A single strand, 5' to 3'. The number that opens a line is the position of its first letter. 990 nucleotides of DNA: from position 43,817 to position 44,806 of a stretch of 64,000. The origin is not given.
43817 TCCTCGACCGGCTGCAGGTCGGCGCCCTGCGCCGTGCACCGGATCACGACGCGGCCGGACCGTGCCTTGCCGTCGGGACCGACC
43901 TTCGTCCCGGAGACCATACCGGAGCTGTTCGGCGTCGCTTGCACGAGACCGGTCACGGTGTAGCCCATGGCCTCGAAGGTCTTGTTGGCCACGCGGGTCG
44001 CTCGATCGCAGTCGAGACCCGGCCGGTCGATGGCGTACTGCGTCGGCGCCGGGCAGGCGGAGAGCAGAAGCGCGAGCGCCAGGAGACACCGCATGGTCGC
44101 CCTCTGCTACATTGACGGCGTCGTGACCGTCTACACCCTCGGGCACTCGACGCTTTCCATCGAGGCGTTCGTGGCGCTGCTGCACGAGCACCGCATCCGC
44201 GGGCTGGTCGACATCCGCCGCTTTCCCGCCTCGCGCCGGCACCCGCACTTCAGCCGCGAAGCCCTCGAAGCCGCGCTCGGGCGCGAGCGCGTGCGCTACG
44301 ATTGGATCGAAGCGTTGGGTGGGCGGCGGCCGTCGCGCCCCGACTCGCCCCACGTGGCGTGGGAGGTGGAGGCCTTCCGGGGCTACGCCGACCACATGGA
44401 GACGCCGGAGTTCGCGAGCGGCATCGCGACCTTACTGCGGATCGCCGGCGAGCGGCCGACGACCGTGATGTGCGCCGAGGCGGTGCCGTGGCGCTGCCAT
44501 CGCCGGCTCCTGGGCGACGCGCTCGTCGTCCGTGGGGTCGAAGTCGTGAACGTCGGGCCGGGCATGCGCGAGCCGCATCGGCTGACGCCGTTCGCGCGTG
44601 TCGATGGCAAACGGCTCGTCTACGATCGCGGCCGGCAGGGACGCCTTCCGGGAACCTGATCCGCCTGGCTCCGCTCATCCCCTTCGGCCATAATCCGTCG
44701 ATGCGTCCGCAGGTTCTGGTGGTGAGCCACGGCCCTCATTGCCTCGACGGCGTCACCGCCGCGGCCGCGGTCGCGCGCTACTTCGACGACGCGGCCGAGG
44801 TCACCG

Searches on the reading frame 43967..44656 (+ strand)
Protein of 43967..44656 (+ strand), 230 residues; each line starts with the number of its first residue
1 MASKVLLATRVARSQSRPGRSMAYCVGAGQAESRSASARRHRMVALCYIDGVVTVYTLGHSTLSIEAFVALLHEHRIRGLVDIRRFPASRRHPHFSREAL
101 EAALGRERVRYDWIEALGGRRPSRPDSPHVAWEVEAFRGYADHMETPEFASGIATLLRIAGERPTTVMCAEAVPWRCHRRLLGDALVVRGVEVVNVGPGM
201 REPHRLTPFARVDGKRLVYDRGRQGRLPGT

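Call 68: search_protein_families(library=pfam, proteins=[window:43967-44656:+], max_evalue=0.001)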
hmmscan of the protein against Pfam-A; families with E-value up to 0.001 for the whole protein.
window:43967-44656:+ (230 aa): 1 family
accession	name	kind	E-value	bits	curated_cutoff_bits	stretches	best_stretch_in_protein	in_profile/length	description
PF04343.18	DUF488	-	3.8e-32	111.9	22.2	1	64-186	1-121/121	Domain of unknown function DUF488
